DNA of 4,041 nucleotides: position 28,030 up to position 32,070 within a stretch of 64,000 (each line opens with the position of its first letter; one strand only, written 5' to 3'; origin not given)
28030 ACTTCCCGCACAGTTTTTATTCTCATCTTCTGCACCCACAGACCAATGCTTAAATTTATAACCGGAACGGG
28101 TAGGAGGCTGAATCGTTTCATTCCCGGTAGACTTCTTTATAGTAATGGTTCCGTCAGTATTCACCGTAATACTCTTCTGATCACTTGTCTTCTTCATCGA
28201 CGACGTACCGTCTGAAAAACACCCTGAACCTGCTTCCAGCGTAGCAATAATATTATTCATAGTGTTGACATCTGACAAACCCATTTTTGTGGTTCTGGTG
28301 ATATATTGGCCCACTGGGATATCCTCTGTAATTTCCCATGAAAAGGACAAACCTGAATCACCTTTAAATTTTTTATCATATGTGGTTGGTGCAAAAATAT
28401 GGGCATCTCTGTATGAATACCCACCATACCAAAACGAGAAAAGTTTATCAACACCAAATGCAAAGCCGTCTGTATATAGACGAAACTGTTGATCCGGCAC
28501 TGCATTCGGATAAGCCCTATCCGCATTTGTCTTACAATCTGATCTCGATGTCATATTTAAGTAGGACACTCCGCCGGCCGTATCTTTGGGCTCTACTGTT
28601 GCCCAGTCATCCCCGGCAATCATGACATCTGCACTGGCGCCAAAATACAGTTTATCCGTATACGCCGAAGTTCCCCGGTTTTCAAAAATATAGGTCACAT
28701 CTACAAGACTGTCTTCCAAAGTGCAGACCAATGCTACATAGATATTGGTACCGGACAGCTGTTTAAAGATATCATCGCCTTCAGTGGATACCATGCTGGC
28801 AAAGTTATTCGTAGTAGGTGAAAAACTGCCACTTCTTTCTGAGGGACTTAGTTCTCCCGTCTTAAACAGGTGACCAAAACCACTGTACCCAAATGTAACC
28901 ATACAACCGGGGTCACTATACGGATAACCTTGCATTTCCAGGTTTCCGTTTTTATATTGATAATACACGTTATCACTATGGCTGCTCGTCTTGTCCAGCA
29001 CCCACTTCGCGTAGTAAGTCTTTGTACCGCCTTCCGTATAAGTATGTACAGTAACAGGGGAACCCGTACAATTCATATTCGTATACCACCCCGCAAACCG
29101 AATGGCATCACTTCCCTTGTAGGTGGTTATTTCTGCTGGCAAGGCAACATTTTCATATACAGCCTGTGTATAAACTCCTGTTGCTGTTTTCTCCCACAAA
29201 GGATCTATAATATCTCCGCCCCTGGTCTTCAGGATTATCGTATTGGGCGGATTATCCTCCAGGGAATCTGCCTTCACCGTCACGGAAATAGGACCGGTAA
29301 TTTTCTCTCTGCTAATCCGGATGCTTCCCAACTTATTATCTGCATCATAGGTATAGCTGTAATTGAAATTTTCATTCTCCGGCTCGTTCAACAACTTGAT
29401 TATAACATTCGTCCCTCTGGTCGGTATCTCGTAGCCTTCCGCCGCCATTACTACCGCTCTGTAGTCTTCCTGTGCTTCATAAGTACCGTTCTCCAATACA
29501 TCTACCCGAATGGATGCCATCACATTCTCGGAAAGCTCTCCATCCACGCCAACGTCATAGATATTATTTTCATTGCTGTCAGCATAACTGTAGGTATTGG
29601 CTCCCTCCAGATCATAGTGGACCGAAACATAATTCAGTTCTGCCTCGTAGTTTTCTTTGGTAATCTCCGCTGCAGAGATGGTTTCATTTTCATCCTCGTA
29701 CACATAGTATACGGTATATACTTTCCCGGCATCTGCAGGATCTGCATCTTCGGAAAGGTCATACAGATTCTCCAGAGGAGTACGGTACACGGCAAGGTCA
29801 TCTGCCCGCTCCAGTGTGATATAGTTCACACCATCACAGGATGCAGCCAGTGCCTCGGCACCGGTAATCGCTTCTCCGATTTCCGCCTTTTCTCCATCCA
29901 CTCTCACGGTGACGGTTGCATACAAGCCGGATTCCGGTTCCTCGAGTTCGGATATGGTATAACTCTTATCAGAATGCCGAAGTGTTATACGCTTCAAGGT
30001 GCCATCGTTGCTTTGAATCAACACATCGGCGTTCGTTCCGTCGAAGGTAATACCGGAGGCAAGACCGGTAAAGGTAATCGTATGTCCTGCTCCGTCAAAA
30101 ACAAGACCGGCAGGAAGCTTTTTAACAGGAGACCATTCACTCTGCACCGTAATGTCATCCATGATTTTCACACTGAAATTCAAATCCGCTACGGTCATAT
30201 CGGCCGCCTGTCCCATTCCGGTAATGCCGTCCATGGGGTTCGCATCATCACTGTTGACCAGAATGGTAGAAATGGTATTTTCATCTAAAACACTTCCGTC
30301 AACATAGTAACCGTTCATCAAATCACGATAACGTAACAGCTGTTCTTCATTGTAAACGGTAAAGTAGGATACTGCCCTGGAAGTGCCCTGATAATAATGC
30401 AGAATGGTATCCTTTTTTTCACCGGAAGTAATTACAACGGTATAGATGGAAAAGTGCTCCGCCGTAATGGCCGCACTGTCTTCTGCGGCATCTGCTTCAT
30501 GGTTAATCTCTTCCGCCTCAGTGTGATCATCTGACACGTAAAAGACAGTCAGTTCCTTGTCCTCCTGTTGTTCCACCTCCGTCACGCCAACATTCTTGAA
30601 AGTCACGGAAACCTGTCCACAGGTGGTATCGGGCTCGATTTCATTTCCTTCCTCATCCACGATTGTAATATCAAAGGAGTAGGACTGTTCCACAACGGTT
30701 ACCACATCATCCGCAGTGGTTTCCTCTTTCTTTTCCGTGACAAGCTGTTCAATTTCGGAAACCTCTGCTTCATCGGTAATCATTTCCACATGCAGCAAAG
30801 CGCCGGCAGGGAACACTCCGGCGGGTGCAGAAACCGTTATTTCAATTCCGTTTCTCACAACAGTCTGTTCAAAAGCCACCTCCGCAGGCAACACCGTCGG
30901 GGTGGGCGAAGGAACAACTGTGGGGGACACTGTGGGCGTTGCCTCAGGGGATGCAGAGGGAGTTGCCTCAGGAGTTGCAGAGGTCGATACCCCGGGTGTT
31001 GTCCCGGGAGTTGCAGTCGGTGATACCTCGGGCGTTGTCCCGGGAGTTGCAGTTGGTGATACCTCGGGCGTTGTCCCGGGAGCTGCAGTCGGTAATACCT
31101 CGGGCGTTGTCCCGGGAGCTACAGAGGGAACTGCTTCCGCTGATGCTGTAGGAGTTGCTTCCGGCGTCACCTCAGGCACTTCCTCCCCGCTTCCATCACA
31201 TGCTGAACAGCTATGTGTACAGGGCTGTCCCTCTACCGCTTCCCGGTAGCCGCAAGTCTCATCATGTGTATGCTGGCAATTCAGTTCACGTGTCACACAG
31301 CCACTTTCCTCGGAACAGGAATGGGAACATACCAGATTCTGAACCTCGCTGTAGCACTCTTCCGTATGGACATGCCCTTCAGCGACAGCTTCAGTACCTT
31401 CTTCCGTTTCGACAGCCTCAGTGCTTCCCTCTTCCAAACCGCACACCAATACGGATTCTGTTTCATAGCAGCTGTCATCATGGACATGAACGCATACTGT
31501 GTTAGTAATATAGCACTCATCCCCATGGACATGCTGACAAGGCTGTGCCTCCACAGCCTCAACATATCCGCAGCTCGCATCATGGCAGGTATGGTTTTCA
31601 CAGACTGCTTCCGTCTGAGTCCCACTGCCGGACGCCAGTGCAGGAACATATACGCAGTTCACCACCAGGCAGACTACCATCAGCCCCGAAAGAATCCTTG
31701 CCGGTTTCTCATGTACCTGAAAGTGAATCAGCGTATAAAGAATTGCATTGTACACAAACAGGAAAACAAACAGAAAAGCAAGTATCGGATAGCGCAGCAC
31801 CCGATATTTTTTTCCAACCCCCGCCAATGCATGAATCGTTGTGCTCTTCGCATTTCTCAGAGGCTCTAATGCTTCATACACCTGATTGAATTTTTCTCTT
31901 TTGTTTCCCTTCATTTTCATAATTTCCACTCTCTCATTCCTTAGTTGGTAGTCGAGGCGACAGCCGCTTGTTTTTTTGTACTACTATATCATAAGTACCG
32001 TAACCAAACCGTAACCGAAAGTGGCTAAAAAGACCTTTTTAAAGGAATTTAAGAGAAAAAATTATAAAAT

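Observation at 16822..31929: A single 15.1-kb ORF encoding a 5,035-aa modular surface protein with no characterised counterpart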

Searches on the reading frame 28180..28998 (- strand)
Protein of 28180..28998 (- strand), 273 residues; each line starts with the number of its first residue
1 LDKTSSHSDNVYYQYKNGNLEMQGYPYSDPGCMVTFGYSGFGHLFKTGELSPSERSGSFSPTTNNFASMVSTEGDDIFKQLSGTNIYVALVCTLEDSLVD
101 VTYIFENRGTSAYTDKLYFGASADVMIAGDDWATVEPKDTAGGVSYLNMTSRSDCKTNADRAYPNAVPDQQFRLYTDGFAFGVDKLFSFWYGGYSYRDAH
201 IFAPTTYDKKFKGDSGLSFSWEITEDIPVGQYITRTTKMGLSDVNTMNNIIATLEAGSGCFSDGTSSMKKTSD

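Call 60: search_solved_structures(query=A5, max_evalue=1)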
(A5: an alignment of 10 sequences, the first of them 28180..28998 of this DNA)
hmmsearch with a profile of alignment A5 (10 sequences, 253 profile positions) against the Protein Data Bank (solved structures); distinct sequences matched with E-value up to 1: 3.
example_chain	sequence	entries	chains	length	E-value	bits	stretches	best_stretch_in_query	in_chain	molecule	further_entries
2j9r_A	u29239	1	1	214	0.19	14.4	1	56-108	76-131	THYMIDINE KINASE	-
6hx0_A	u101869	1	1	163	0.24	14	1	148-186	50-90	L-alanyl-D-glutamate peptidase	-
2ja1_A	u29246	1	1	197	0.35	13.5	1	56-108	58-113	THYMIDINE KINASE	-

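Call 69: predict_structure(alignment_id=A5)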
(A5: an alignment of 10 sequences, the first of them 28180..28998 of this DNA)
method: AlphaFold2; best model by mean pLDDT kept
length: 273 residues; sequences in the alignment: 10
mean_pLDDT: 77.4   pTM: 0.77
mean pLDDT of the five models: 77.4, 73.5, 71.9, 69.9, 43.7
residues with pLDDT >= 90: 81; 70-90: 109; 50-70: 59; < 50: 24
segments of 3 or more residues with pLDDT < 50: 1-11, 15-17, 37-39
pLDDT, mean of each block of 10 residues (from residue 1): 41 51 53 53 92 91 85 77 93 75 93 96 81 85 86 74 72 87 91 88 73 84 96 91 60 63 69 47
secondary structure, 60 per line:
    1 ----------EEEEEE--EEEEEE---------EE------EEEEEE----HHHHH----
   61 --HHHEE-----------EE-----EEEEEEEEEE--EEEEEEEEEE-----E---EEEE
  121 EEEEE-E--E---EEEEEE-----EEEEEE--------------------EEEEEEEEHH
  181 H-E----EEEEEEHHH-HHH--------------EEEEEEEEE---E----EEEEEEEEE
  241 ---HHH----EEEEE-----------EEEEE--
elements in order: E11-16 E19-24 E42-47 H52-56 E86-95 E98-107 E117-125 E134-139 E145-150 E171-178 E188-193 E215-223 E232-240 E251-255 E267-271

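Call 72: fold_search(model_id=the predicted structure, library=pdb)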
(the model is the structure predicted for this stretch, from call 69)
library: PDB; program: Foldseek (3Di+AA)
matches with E <= 10: 383; with E <= 0.001: 35
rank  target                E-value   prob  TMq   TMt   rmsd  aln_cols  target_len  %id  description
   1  8ho7_A                3.4e-05  1.00  0.34  0.13  12.7       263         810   11  The cryo-EM structure of cellobiose phosphorylase from Clostridium thermocellum (released 2023-12-13)
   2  8ho8_A                3.8e-05  1.00  0.35  0.13  12.5       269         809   11  The cryo-EM structure of cellobiose phosphorylase from Clostridium thermocellum in complex with cellobiose (released 2023-12-13)
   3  8hob_A                5.0e-05  1.00  0.35  0.13  12.9       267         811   11  The cryo-EM structure of cellobiose phosphorylase from Clostridium thermocellum ( variant) (released 2024-03-20)
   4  8ho9_A                5.6e-05  1.00  0.35  0.14  15.9       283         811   10  The cryo-EM structure of cellobiose phosphorylase from Clostridium thermocellum (cysteine-to-serine varient) (released 2023-12-13)
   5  2cqs_A                6.6e-05  1.00  0.46  0.18   7.3       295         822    8  Crystal Structure of Cellvibrio gilvus Cellobiose Phosphorylase Crystallized from Ammonium Sulfate (released 2006-05-16)
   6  7w2v                  8.2e-05  1.00  0.42  0.19   9.0       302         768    7  Crystal structure of TxGH116 R786A mutant from Thermoanaerobacterium xylanolyticum with glucose (released 2022-04-06)
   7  8i5r                  8.7e-05  1.00  0.41  0.18   9.4       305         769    7  Crystal structure of TxGH116 D593N acid/base mutant from Thermoanaerobacterium xylanolyticum (released 2023-05-03)
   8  3act_A                1.0e-04  1.00  0.45  0.18   7.4       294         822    9  Crystal Structure of Cellvibrio gilvus Cellobiose Phosphorylase Histidine mutant (released 2010-12-22)
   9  8rfe_A                1.0e-04  1.00  0.37  0.05  12.7       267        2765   12  CgsiGP2 sample in nanodisc (released 2024-03-20)
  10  3s4c                  1.1e-04  1.00  0.44  0.18   8.5       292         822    8  Lactose phosphorylase in complex with sulfate (released 2012-06-27)
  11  5bvu                  1.1e-04  1.00  0.41  0.18   9.0       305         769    7  Crystal structure of Thermoanaerobacterium xylolyticum GH116 beta-glucosidase (released 2016-05-18)
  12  3afj_A                1.2e-04  1.00  0.45  0.18   7.6       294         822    9  Crystal Structure of Cellvibrio gilvus Cellobiose Phosphorylase triple mutant (released 2011-03-23)
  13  3acs_A                1.2e-04  1.00  0.43  0.17   8.9       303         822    9  Crystal Structure of Cellvibrio gilvus Cellobiose Phosphorylase W488F mutant (released 2010-12-22)
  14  5o0s                  1.2e-04  1.00  0.40  0.18  10.0       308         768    7  Crystal structure of txGH116 (beta-glucosidase from Thermoanaerobacterium xylolyticum) in complex with unreacted beta Cy (released 2017-08-09)
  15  8i5o                  1.3e-04  1.00  0.41  0.18   9.1       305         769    7  Crystal structure of TxGH116 D593A acid/base mutant from Thermoanaerobacterium xylanolyticum (released 2023-05-03)
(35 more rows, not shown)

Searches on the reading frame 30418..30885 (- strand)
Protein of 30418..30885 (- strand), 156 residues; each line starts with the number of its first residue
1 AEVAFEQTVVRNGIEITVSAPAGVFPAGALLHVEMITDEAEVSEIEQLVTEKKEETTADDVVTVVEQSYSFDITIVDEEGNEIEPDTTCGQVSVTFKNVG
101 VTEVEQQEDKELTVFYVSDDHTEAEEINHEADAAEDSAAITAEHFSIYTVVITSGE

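Call 51: search_protein_families(library=ncbifam, proteins=[window:30418-30885:-], max_evalue=10)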
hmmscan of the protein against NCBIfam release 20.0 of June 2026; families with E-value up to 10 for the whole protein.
seq(156 aa): 1 family
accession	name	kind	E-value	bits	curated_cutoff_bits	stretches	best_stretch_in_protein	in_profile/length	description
NF002711.0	PRK02539.1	equivalog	1.1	9.3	112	1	73-86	51-64/85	DUF896 family protein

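Call 52: search_protein_families(library=pfam, proteins=[window:30418-30885:-], max_evalue=10)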
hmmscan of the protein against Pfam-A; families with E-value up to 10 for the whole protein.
seq(156 aa): 2 families
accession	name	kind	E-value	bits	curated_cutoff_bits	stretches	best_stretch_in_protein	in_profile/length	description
PF09223.17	ZinT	-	0.032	14.5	27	1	38-149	35-146/181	ZinT (YodA) periplasmic lipocalin-like zinc-recruitment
PF05979.17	DUF896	-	0.11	12.9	24.2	1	73-86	48-61/64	Bacterial protein of unknown function (DUF896)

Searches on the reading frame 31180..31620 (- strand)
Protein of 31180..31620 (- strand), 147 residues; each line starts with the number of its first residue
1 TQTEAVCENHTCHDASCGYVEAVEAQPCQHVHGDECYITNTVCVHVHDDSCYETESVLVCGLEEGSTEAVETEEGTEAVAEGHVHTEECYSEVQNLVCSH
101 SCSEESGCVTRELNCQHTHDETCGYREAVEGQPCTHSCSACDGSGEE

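Call 51: search_protein_families(library=ncbifam, proteins=[window:31180-31620:-], max_evalue=10)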
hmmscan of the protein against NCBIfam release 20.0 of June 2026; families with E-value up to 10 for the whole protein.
seq(147 aa): 0 families

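Call 52: search_protein_families(library=pfam, proteins=[window:31180-31620:-], max_evalue=10)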
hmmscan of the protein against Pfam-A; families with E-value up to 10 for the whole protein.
seq(147 aa): 0 families

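Call 73: find_homologous_proteins(query=window:31180-31620:-, max_evalue=0.001)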
Query seq(147 aa) (147 aa): 5 proteins with E <= 0.001 among 635 candidates.
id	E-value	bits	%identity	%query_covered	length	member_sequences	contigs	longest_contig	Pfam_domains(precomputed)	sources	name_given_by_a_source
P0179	3.3e-19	87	41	93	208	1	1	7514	-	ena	-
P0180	2.9e-15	75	38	88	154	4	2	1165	-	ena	-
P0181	6.3e-7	48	42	37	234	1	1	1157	-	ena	-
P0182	2.0e-6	46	32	83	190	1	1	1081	-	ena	-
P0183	2.2e-6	46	48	31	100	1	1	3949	-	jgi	-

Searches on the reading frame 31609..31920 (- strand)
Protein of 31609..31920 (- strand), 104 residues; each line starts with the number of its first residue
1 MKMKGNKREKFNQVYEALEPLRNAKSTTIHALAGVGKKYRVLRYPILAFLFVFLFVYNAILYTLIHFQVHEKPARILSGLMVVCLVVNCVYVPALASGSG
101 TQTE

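Call 51: search_protein_families(library=ncbifam, proteins=[window:31609-31920:-], max_evalue=10)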
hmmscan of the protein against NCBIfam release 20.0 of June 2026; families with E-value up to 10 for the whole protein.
seq(104 aa): 2 families
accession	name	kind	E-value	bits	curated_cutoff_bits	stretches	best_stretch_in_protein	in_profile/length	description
NF041560.1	T6SS_Burk_ExIF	subfamily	0.093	12.4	90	1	7-87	94-173/234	putative type VI secretion system effector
NF004729.0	PRK06073.1-5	equivalog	0.4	10.7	94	1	35-98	61-121/134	NADH dehydrogenase subunit A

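Call 52: search_protein_families(library=pfam, proteins=[window:31609-31920:-], max_evalue=10)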
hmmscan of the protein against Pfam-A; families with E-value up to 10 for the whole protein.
seq(104 aa): 1 family
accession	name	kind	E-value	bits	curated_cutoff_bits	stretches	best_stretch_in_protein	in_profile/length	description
PF09773.14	Meckelin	-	0.16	10.4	25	1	34-75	552-593/825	Meckelin (Transmembrane protein 67)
